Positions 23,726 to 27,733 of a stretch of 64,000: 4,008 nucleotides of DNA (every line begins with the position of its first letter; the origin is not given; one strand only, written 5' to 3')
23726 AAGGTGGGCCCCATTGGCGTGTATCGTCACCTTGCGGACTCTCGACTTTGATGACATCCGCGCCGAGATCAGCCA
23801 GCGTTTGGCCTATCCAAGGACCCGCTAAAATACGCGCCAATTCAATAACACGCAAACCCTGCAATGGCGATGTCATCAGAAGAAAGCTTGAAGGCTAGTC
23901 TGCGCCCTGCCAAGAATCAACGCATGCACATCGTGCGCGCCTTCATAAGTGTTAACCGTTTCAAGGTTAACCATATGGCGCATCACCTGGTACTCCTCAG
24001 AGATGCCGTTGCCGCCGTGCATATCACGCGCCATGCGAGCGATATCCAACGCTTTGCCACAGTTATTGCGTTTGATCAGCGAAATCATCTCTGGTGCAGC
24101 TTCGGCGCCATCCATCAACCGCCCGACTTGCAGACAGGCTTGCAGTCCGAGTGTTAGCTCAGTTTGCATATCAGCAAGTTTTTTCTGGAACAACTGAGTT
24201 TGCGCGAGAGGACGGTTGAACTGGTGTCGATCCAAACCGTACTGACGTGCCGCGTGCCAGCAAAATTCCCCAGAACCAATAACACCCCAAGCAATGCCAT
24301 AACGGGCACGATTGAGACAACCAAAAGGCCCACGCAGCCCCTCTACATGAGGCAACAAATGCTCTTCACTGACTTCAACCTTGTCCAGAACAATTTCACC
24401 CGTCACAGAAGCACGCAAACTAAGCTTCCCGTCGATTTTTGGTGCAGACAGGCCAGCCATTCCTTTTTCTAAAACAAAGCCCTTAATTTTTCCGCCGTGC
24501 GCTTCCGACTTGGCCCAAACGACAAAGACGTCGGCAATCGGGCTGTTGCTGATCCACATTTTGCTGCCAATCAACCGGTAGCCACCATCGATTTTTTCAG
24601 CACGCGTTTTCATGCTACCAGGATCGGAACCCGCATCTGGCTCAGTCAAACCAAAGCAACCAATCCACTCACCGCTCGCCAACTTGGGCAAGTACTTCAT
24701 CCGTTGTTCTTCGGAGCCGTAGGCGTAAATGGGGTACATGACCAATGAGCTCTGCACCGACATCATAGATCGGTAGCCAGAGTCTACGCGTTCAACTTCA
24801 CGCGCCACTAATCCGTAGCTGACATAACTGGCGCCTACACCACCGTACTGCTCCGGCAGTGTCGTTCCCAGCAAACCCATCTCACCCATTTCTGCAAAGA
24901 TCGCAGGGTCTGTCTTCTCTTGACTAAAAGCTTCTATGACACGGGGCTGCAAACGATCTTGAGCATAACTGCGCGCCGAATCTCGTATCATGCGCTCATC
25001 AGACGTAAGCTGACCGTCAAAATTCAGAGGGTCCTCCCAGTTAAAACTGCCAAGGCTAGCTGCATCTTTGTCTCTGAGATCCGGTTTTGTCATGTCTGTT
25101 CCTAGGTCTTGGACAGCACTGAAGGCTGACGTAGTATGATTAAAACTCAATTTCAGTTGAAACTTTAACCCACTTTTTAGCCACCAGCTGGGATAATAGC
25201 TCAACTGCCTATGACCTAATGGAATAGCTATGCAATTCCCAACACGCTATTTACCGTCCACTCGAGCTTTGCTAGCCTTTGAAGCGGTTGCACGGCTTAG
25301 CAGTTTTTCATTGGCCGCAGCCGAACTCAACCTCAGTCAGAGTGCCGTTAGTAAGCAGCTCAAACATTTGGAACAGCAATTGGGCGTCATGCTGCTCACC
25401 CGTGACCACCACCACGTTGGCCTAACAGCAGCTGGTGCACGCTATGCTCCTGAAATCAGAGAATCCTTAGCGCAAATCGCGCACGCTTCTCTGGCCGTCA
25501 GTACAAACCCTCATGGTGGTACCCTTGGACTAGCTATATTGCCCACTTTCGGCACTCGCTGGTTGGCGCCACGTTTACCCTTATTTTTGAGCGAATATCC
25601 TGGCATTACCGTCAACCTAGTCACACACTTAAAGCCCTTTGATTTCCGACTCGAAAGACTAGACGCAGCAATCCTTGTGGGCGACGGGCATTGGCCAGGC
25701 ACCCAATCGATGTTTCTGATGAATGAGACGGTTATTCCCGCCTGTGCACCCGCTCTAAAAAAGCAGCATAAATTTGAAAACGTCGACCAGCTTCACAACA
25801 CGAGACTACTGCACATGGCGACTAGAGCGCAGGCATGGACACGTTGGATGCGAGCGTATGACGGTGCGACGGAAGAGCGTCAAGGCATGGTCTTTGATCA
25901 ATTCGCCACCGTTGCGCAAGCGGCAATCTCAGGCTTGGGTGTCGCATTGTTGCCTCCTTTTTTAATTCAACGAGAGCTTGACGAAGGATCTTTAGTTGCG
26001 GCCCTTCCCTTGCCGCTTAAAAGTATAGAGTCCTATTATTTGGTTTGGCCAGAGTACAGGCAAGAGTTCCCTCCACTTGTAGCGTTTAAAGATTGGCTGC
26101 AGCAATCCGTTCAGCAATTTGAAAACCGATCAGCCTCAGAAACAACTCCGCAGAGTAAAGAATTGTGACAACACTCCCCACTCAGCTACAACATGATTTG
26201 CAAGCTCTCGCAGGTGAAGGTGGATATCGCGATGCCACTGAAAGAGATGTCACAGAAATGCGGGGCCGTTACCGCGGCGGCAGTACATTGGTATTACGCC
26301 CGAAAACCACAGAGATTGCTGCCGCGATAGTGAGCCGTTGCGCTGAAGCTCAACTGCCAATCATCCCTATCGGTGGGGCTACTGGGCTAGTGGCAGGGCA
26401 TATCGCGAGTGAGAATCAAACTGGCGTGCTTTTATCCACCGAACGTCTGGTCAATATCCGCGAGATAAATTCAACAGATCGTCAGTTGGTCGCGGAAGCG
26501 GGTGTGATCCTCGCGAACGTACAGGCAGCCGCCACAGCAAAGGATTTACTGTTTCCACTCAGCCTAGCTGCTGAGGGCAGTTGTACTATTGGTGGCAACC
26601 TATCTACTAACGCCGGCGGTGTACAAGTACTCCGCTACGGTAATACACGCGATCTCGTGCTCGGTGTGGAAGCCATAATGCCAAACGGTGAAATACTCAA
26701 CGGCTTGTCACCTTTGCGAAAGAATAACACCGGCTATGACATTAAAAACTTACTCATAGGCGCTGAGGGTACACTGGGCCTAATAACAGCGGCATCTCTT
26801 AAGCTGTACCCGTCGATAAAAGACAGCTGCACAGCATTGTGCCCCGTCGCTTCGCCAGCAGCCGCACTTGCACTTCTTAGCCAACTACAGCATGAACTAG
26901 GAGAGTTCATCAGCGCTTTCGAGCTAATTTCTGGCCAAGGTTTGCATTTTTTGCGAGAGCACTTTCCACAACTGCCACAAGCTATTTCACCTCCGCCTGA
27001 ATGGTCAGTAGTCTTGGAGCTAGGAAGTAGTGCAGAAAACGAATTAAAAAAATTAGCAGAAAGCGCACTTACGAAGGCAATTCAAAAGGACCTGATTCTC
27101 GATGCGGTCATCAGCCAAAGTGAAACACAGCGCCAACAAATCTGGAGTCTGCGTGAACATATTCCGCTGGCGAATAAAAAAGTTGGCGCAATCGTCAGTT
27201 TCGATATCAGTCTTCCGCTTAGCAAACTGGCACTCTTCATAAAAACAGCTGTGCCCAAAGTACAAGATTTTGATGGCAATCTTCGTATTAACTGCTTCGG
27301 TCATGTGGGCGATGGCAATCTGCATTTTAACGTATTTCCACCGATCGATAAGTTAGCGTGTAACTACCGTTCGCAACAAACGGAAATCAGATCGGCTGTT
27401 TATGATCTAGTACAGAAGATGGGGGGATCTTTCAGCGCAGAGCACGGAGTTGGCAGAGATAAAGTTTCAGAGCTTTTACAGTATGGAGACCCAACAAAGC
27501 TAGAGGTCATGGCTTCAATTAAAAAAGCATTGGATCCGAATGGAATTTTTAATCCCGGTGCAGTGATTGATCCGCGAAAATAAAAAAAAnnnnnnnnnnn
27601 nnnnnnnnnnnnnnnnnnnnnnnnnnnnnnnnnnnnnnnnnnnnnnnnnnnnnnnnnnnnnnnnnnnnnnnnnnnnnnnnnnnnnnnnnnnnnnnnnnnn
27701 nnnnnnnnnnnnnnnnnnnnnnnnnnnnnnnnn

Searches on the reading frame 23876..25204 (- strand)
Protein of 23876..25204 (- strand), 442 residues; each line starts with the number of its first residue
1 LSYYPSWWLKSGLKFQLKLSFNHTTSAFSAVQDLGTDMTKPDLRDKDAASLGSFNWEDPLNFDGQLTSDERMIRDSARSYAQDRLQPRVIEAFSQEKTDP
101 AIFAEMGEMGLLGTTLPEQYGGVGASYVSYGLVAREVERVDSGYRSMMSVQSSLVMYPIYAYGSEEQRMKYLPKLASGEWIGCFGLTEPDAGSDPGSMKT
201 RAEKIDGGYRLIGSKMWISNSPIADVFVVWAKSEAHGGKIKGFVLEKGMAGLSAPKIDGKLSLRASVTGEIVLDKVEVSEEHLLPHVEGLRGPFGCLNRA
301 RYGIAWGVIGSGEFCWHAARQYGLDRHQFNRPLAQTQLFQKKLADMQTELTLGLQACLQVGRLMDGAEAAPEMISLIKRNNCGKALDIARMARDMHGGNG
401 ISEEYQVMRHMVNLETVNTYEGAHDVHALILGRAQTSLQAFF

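Call 8: search_protein_families(library=pfam, proteins=[window:23876-25204:-], max_evalue=0.00001)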
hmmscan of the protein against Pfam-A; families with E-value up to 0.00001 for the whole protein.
window:23876-25204:- (442 aa): 3 families
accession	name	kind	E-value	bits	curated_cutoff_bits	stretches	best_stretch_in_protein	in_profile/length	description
PF02771.21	Acyl-CoA_dh_N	-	7.8e-38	129.8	22.9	1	67-179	1-113/113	Acyl-CoA dehydrogenase, N-terminal domain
PF00441.29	Acyl-CoA_dh_1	-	7.2e-24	85.1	22.4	1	289-434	3-148/150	Acyl-CoA dehydrogenase, C-terminal domain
PF02770.24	Acyl-CoA_dh_M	-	1.4e-21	76.9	33.3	1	183-276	1-97/97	Acyl-CoA dehydrogenase, middle domain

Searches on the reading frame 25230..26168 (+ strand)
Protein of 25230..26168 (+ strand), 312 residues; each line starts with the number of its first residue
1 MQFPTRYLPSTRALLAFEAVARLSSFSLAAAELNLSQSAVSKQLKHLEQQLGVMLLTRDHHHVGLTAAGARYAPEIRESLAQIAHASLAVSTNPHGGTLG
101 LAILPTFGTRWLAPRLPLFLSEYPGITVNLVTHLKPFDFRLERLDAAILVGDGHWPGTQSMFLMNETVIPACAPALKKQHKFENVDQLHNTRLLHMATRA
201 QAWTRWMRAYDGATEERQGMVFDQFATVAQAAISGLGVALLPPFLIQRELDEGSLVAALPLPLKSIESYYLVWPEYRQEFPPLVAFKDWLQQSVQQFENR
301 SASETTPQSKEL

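Call 8: search_protein_families(library=pfam, proteins=[window:25230-26168:+], max_evalue=0.00001)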
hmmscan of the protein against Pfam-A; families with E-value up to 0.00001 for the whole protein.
window:25230-26168:+ (312 aa): 2 families
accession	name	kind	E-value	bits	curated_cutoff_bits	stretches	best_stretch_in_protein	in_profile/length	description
PF03466.25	LysR_substrate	-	3.9e-33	115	28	1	95-293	4-207/209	LysR substrate binding domain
PF00126.33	HTH_1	-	9.3e-20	70.8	26.6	1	12-69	2-59/60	Bacterial regulatory helix-turn-helix protein, lysR family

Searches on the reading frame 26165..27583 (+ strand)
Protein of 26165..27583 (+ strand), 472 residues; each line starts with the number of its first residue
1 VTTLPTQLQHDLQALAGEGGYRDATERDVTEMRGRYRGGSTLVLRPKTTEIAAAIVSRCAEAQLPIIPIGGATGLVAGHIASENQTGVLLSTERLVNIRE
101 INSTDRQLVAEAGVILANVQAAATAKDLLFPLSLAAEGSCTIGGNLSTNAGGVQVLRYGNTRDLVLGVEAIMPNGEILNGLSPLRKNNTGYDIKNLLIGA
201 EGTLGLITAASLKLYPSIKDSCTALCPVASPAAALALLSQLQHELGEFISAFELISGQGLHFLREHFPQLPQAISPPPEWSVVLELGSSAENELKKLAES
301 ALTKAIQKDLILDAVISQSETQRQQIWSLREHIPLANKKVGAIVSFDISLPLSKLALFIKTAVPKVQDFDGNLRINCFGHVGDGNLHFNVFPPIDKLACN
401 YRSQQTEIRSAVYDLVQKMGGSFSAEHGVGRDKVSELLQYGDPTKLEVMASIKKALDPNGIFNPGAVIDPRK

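Call 8: search_protein_families(library=pfam, proteins=[window:26165-27583:+], max_evalue=0.00001)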
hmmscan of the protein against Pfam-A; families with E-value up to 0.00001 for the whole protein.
window:26165-27583:+ (472 aa): 2 families
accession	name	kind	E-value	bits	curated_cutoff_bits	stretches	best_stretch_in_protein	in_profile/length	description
PF02913.24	FAD-oxidase_C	-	1e-45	156.8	21.2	1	220-466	4-247/248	FAD linked oxidases, C-terminal domain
PF01565.28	FAD_binding_4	-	1.2e-31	109.7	26.4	1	42-179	3-137/139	FAD binding domain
